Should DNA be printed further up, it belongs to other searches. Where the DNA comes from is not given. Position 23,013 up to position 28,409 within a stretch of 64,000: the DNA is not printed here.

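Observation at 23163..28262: Giant 1699-aa membrane protein with duplicated C-terminal modules and coding tandem repeats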

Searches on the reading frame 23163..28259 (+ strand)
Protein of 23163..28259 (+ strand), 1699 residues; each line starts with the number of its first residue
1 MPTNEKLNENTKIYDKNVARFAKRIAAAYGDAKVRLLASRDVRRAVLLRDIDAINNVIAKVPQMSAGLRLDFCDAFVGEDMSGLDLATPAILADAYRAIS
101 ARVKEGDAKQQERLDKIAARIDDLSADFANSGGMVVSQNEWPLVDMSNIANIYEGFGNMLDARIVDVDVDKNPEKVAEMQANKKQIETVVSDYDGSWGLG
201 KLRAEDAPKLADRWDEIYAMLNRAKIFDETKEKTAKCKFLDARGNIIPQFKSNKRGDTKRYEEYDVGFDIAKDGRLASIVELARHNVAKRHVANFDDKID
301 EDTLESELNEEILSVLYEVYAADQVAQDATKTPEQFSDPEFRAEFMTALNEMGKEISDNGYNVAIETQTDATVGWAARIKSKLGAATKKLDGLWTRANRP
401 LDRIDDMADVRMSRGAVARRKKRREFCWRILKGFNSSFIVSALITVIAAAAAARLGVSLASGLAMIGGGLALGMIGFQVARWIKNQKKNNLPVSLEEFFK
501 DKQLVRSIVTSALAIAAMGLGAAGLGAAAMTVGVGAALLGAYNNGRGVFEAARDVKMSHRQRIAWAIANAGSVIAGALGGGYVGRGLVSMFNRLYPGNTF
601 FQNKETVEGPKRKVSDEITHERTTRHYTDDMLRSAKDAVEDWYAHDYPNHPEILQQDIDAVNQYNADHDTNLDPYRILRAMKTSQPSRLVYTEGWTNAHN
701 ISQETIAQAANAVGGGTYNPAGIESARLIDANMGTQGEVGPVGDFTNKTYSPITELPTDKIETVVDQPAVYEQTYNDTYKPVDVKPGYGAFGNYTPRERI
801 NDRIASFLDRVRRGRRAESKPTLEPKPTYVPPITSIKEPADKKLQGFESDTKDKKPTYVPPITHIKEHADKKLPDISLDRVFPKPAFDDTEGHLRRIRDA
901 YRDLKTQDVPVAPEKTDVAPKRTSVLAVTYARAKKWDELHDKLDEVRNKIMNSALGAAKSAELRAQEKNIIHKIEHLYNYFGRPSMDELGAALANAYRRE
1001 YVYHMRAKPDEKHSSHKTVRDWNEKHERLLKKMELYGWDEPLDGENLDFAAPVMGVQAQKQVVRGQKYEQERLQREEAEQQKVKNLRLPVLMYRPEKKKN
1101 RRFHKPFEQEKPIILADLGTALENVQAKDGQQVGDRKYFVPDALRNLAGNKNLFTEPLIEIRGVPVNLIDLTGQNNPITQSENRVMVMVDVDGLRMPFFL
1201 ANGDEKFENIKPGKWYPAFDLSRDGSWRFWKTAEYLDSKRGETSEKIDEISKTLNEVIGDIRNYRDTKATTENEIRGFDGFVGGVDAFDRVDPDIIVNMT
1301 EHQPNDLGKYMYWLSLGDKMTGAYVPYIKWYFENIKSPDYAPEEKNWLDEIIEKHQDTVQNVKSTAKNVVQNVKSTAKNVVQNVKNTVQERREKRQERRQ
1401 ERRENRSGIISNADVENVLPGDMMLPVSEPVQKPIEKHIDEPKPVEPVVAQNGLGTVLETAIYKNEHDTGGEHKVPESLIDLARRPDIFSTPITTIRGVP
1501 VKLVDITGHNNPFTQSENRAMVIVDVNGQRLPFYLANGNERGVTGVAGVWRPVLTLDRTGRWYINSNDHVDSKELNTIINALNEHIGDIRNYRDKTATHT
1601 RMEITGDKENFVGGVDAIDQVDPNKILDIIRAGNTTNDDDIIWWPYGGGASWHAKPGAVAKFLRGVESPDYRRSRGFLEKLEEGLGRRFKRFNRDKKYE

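Call 3: search_protein_families(library=pfam, proteins=[window:23163-28259:+], max_evalue=1)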
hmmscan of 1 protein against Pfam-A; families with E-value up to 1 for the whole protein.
window:23163-28259:+ (1699 aa): 3 families
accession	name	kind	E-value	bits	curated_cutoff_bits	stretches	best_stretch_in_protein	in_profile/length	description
PF09769.14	ApoO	-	0.036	14.4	31.4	1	1339-1395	9-63/131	Apolipoprotein O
PF07464.16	ApoLp-III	-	0.059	14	36.3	1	1352-1391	17-56/146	Apolipophorin-III precursor (apoLp-III)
PF03760.20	LEA_1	-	0.3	12.2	25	1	1365-1404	3-42/71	Late embryogenesis abundant (LEA) group 1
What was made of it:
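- On TonB: Pfam scan of the whole protein at E<=1 gives no such hit (call 3).
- On VirB6 / TrbL (including extended rickettsial VirB6): No hit at E<=1 (call 3).
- On LEA / apolipoprotein 11-mer repeat proteins: ApoO 14.4 bits (cut-off 31.4), ApoLp-III 14.0 (36.3), LEA_1 12.2 (25) (call 3).
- Closest known: TonB / TolA. Different: No TonB_C or TolA domain was detected (call 3).
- Closest known: Extended VirB6 paralogues of Anaplasmataceae, and F-plasmid TraG. Different: No TrbL/VirB6 or TraG_N match, even at E<=1 (call 3).
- Closest known: 11-residue amphipathic repeats of LEA / apolipoprotein / synuclein type. Same: They draw faint Pfam hits to ApoO, ApoLp-III and LEA_1 (call 3).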

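Call 4: search_protein_families(library=ncbifam, proteins=[window:23163-28259:+], max_evalue=1)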
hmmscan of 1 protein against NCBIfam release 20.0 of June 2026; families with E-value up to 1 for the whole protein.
window:23163-28259:+ (1699 aa): 5 families
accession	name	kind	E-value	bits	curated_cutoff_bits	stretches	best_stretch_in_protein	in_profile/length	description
TIGR03115.2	cas7_csf2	equivalog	0.03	13.6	130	1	1342-1421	161-247/346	type IV CRISPR-associated protein Csf2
NF033564.0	transpos_ISAs1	equivalog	0.13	11.5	70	1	1345-1413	150-218/314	ISAs1 family transposase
TIGR01144.1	ATP_synt_b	equivalog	0.41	10.5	65.5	0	1348-1398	45-95/147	F0F1 ATP synthase subunit B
NF002703.0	PRK02507.1-1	subfamily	0.77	9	526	0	1344-1424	116-191/447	proton extrusion protein PcxA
NF041669.1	GvpT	domain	0.83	10.2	80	0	1352-1405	37-90/123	GvpT/GvpP family gas vesicle accessory protein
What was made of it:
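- On TolA: No Pfam or NCBIfam hit (calls 3, 4).
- On Polymorphic toxin systems (Rhs/CDI/MAF-like): No Pfam or NCBIfam domain (calls 3, 4).
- No RTX or other secretion-substrate features were found (calls 3, 4). No known toxin or trafficking domain was found (calls 3, 4).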

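Call 8: find_homologous_proteins(query=window:23163-28259:+, max_evalue=0.001)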
Query window:23163-28259:+ (1699 aa): 52 proteins with E <= 0.001 among 8000 candidates.
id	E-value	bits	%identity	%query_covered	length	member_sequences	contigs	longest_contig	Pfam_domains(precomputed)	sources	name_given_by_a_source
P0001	0.0e+0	3894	100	100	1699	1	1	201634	-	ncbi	-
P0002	0.0e+0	2165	60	100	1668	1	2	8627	-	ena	-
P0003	0.0e+0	1762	52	100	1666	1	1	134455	-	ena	-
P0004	0.0e+0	1685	59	79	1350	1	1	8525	-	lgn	-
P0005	0.0e+0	1590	57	80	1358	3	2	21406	-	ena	-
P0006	0.0e+0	1547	49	79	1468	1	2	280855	-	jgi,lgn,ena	jgi:hypothetical protein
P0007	0.0e+0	1542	49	80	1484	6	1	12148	-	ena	-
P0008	0.0e+0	1333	49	81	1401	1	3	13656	-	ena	-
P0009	0.0e+0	1319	50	79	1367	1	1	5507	-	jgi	-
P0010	0.0e+0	1292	49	79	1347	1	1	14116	-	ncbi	-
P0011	0.0e+0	1264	43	79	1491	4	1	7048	-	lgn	-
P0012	0.0e+0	1259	48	79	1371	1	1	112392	-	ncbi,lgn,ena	-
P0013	0.0e+0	1257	49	79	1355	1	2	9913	-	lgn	-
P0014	0.0e+0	1248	47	83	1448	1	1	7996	-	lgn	-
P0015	0.0e+0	1234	48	81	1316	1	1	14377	-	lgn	-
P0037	8.4e-193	661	35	79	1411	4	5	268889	-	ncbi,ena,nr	ncbi:MAG: hypothetical protein J5620_00965 [Alphaproteobacteria bacterium]|nr:hypothetical protein [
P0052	2.7e-72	262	29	42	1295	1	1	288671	-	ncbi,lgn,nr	ncbi:MAG: hypothetical protein PHE89_03275 [Alphaproteobacteria bacterium]|nr:hypothetical protein [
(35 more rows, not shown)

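Call 9: search_solved_structures(query=window:23163-28259:+, max_evalue=1)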
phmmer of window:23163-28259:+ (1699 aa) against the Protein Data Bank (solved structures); distinct sequences matched with E-value up to 1: 1.
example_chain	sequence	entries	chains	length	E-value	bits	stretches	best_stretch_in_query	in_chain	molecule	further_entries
9dei_B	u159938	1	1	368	0.11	12.8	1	938-991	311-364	KREPB8; RNA editing catalytic complex core protein, B8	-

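Call 11: find_related_loci(query=A1, collection=genome_contigs, flank=10000)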
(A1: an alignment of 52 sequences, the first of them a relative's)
Query A1 (1699 aa) in genome_contigs; peptide patterns used: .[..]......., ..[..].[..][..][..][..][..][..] (x = any residue, [..] = any of these).
272 stretches matched a pattern; 23 encode a relative of the query (tblastn E <= 1e-3); 23 distinct loci.
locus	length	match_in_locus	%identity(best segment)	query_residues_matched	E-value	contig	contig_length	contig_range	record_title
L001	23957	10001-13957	49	1-1592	0e+0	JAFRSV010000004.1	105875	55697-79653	MAG: Alphaproteobacteria bacterium isolate RGIG2769 Goat_Omasum-5__c176376, whole genome shotgun sequence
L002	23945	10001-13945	48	1-1675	0e+0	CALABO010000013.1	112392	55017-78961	MAG TPA_asm: uncultured proteobacterium isolate SRR6425765_bin.2_CONCOCT_v1.1_MAG genome assembly, contig: ERZ1767560.5,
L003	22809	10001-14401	49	1-1699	0e+0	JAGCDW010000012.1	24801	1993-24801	MAG: Alphaproteobacteria bacterium isolate RGIG9702 Yak_Omasum-2__c164102, whole genome shotgun sequence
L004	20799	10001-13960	47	1-1677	0e+0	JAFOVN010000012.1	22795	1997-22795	MAG: Alphaproteobacteria bacterium isolate RGIG837 Dairy_cattle_Omasum.Co__c833694, whole genome shotgun sequence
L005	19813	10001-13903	49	1-1667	0e+0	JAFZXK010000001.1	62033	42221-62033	MAG: Alphaproteobacteria bacterium isolate RGIG8185 Water_buffalos_Rumen-3__c166433, whole genome shotgun sequence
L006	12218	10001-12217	61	1-739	0e+0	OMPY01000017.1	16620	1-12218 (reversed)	uncultured proteobacterium isolate RUG774 genome assembly, contig: scaffold_1654, whole genome shotgun sequence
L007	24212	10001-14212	45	1-1694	0e+0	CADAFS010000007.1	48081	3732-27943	MAG: uncultured proteobacterium isolate RUG13256 genome assembly, contig: RUG13256_asm_7, whole genome shotgun sequence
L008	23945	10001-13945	45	1-1671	0e+0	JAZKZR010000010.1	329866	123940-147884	MAG: Candidatus Enterousia sp. isolate T1900045086_TC20190080.MAGScoT_cleanbin_000026 SGB_4685_k141_2971495, whole genom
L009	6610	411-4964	33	1-1697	0e+0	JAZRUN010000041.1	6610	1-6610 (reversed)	MAG: Candidatus Enterousia sp. isolate T1900045336_YK20190025.MAGScoT_cleanbin_000077 SGB_6611_k141_685234, whole genome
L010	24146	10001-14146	35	1-1675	0e+0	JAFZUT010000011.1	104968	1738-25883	MAG: Alphaproteobacteria bacterium isolate RGIG8116 Water_buffalos_Rumen-3__c1055686, whole genome shotgun sequence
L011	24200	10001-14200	34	1-1692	0e+0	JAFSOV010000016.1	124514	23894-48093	MAG: Alphaproteobacteria bacterium isolate RGIG3338 Goat_Reticulum-6__c403036, whole genome shotgun sequence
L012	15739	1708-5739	34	1-1630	0e+0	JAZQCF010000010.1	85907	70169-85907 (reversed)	MAG: Candidatus Enterousia sp. isolate T1900044638_TS20190104.MAGScoT_cleanbin_000062 SGB_1213_k141_2156558, whole genom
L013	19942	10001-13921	34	1-1600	2e-176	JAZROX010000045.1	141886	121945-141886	MAG: Candidatus Enterousia sp. isolate T1900045382_YK20190072.MAGScoT_cleanbin_000029 SGB_6903_k141_162561, whole genome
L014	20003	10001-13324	40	15-1072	0e+0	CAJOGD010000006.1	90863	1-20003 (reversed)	uncultured Alphaproteobacteria bacterium isolate Red_deer_3_mag_193 genome assembly, contig: scaffold_363, whole genome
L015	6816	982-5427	34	3-1688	2e-139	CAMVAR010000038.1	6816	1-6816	MAG TPA_asm: uncultured proteobacterium isolate SRR8387716_bin.101_metaWRAP_v1.3_MAG genome assembly, contig: ERZ1420954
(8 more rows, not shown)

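Call 12: search_solved_structures(query=A1, max_evalue=1)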
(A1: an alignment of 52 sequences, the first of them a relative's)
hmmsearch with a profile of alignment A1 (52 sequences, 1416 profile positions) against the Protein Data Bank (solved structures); distinct sequences matched with E-value up to 1: 5.
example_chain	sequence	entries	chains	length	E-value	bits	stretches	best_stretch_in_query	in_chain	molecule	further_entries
2etn_A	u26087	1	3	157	0.23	12.2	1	173-233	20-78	anti-cleavage anti-GreA transcription factor Gfh1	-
5j10_A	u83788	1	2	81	0.23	12.2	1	996-1055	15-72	peptide design 2L4HC2_24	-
5amo_A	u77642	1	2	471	0.41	11.4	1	914-1048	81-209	NOELIN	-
2f23_A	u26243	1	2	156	0.56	10.9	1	174-233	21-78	Anti-cleavage anti-greA transcription factor gfh1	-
2eul_A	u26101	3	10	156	0.56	10.9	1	174-233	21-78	anti-cleavage anti-GreA transcription factor Gfh1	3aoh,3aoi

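Call 61: search_dna_similar(query=window:23163-28259:+, collection=phages, mode=protein, max_evalue=0.01, max_rows=20)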
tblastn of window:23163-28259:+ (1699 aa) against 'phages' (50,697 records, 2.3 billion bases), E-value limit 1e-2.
No match.
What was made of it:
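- tblastn against 50,697 phage genomes finds nothing (call 61).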

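Call 62: search_dna_similar(query=window:23163-28259:+, collection=plasmids, mode=protein, max_evalue=0.01, max_rows=20)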
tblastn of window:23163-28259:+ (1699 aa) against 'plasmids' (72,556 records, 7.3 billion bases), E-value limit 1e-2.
No match.
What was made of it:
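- Tried and rejected: tblastn against phage and plasmid genome collections (calls 61, 62).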

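Call 63: search_protein_families(library=phrogs, proteins=[window:23163-28259:+, P0006, P0037], max_evalue=0.1)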
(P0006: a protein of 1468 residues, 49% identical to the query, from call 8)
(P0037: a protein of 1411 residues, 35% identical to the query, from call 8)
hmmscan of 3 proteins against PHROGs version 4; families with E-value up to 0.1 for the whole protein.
window:23163-28259:+ (1699 aa): 6 families
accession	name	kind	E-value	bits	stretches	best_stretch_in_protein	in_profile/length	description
phrog_167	-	tail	3.4e-06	26.1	1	341-1388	496-930/1555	tail length tape measure protein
phrog_4712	-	lysis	0.0013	20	0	498-522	4-28/50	holin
phrog_58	-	tail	0.0018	17.6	1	1358-1406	863-896/1544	tail length tape measure protein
phrog_10248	-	unknown function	0.0073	18.2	1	1345-1424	7-85/103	-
phrog_1535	-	tail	0.013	14.6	1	1248-1389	932-1003/1152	tail length tape measure protein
phrog_4294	-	unknown function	0.055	14.3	0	1183-1199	3-19/52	-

P0006 (1468 aa): 0 families

P0037 (1411 aa): 0 families
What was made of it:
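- The query hits phrog_167 'tail length tape measure protein' at E 3.4e-6 (call 63).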
